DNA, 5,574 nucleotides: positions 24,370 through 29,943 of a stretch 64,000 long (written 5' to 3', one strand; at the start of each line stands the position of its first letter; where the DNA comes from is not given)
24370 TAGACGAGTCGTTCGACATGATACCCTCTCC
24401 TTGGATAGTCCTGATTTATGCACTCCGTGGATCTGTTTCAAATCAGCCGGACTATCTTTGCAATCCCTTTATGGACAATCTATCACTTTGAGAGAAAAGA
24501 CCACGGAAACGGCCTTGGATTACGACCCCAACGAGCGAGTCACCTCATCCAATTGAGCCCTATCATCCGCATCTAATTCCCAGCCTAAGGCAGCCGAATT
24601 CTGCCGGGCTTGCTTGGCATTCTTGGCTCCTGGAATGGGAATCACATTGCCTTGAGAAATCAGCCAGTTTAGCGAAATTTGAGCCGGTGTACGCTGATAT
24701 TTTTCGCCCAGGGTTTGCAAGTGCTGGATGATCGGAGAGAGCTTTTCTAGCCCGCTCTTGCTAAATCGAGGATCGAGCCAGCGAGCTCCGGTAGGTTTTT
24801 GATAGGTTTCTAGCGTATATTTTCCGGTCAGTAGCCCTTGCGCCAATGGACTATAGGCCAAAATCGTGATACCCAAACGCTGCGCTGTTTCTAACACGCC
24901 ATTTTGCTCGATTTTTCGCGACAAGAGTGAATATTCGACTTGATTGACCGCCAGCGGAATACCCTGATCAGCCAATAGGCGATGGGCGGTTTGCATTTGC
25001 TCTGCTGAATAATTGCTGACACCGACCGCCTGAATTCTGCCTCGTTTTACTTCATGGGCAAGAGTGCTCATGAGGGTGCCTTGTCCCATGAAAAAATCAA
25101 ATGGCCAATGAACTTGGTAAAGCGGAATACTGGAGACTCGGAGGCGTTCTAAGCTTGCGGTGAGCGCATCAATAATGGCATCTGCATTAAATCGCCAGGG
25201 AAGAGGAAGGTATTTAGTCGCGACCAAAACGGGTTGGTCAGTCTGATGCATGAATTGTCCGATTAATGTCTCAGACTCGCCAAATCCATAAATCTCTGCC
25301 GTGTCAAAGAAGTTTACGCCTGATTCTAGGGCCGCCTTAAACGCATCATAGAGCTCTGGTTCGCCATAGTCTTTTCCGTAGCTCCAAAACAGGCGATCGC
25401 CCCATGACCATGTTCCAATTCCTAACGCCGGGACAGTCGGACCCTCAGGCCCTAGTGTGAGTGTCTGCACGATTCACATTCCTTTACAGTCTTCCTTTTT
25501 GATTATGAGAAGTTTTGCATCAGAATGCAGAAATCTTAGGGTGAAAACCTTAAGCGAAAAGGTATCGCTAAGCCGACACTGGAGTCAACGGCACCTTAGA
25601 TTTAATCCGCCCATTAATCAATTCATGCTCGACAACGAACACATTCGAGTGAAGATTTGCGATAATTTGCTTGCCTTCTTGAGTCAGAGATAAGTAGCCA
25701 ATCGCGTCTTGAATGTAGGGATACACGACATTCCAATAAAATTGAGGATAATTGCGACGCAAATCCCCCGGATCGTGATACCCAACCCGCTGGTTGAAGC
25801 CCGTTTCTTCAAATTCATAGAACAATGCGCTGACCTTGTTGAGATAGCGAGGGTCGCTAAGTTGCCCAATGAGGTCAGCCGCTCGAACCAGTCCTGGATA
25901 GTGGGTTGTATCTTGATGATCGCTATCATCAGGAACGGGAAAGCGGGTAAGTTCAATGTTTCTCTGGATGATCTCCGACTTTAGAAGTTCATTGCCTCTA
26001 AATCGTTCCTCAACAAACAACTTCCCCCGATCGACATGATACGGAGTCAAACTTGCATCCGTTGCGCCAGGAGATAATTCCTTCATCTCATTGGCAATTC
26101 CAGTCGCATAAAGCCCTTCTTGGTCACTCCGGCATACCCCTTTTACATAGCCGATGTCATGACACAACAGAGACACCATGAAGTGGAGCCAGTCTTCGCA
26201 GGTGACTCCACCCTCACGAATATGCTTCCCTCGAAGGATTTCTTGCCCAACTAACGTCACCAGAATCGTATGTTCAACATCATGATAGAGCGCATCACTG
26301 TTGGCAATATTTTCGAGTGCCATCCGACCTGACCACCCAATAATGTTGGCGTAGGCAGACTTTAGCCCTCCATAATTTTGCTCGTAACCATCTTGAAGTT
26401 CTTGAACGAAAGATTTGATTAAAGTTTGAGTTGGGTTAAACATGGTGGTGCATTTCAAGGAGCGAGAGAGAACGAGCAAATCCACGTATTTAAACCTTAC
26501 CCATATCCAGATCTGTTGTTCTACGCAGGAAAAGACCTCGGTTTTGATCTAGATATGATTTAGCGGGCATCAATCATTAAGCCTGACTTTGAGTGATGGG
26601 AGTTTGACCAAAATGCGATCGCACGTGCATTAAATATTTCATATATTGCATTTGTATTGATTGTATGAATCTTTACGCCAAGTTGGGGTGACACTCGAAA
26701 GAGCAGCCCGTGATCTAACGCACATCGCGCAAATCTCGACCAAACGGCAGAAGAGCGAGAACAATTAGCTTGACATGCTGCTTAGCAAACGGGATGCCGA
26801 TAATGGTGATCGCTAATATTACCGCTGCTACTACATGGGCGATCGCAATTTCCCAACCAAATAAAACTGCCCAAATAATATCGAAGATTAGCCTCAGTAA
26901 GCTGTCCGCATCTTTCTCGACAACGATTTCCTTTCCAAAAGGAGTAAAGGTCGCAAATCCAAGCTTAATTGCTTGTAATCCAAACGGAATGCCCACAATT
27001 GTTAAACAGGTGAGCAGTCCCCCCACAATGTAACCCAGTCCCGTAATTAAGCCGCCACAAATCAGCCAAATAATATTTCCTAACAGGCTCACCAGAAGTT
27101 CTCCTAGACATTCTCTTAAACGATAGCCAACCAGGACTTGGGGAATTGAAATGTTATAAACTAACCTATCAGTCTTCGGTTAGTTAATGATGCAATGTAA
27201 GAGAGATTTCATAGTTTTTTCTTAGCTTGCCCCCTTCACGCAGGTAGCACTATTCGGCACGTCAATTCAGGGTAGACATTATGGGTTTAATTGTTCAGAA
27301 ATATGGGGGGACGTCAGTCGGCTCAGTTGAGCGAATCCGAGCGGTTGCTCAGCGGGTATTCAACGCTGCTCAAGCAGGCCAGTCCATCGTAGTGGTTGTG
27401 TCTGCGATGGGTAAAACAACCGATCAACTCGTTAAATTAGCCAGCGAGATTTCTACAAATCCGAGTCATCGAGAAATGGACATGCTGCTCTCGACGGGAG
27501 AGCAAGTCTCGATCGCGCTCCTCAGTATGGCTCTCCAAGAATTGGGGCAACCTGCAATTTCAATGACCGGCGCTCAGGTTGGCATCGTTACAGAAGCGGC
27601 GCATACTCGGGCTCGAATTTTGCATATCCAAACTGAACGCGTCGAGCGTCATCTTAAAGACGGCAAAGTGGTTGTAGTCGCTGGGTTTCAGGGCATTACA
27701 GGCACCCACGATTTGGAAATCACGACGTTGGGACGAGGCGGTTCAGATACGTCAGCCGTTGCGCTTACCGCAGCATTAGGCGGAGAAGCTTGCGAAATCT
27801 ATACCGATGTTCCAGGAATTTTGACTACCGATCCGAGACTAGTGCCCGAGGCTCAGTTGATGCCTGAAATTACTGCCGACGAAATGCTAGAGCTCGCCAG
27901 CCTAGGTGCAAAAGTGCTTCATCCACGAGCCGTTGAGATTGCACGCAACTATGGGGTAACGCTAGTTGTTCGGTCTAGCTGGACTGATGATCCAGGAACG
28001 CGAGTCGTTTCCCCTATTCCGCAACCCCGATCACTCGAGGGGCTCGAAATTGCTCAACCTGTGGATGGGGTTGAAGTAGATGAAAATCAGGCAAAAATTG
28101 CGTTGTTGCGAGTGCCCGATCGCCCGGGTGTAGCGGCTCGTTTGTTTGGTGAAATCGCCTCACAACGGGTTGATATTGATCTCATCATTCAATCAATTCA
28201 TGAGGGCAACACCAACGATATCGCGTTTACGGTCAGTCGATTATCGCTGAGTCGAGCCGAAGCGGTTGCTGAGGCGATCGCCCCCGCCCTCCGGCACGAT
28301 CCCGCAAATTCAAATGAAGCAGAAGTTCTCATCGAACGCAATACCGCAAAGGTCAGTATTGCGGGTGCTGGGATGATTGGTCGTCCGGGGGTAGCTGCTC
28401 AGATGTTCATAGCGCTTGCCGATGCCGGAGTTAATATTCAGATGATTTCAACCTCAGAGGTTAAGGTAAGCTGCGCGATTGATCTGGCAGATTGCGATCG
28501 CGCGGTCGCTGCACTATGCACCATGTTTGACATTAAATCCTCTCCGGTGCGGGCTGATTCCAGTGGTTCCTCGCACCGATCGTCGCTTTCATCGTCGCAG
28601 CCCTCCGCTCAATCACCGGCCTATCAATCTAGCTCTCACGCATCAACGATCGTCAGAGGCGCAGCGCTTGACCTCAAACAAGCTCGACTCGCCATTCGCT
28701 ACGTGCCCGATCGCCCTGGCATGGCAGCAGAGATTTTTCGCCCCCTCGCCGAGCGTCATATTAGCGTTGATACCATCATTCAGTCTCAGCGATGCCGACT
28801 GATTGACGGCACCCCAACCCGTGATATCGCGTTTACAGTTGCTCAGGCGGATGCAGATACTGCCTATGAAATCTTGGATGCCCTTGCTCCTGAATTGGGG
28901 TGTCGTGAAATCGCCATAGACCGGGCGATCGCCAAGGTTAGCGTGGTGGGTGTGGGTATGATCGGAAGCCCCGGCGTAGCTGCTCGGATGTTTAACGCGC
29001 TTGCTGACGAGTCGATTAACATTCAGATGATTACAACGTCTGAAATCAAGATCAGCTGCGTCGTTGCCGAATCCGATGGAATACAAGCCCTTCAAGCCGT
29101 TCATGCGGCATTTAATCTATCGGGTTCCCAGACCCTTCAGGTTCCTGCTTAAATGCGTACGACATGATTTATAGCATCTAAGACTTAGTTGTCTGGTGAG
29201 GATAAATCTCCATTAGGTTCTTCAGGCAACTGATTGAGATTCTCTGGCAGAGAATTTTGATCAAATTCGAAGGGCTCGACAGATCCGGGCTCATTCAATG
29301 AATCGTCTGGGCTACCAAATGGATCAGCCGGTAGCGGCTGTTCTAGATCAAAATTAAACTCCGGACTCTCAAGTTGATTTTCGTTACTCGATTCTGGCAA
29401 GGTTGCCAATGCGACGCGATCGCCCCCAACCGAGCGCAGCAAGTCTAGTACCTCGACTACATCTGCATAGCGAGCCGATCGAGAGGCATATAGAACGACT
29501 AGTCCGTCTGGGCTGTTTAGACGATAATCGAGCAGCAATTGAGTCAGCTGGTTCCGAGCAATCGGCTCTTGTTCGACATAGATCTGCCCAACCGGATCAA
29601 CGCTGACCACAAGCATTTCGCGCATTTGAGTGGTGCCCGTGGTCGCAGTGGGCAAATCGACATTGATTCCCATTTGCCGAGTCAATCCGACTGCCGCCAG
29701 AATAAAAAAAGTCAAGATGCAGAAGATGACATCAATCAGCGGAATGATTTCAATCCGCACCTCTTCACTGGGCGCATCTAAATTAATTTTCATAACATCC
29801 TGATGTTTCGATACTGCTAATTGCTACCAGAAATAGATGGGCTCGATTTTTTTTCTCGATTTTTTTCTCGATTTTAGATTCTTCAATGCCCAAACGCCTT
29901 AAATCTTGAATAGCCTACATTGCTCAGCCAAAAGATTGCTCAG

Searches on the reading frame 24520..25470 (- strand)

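Call 20: search_protein_families(library=pfam, proteins=[window:24520-25470:-], max_evalue=0.00001)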
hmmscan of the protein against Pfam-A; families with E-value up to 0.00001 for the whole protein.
window:24520-25470:- (316 aa): 1 family
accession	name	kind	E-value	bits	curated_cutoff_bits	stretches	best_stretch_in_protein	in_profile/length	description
PF00248.27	Aldo_ket_red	-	7.1e-66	222.7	24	1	16-310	2-289/291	Aldo/keto reductase family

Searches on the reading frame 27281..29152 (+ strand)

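Call 20: search_protein_families(library=pfam, proteins=[window:27281-29152:+], max_evalue=0.00001)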
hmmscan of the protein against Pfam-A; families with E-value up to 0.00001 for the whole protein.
window:27281-29152:+ (623 aa): 4 families
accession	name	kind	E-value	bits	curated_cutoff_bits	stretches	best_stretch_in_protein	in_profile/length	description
PF22468.2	ACT_9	-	1.1e-61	204.9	27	3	553-611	1-61/61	ACT domain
PF00696.33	AA_kinase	-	2.6e-53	181.6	24.9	1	3-231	2-233/234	Amino acid kinase family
PF01842.31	ACT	-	5.4e-33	112.8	27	2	474-535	6-64/66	ACT domain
PF13840.12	ACT_7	-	7.4e-32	109.4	27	2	547-608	3-64/65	ACT domain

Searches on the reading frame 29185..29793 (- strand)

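Call 20: search_protein_families(library=pfam, proteins=[window:29185-29793:-], max_evalue=0.00001)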
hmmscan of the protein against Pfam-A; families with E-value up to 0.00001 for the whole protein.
window:29185-29793:- (202 aa): 1 family
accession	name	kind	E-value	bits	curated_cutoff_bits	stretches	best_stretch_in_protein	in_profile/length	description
PF02472.21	ExbD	-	1.1e-27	97.1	25.4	1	9-133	3-127/128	Biopolymer transport protein ExbD/TolR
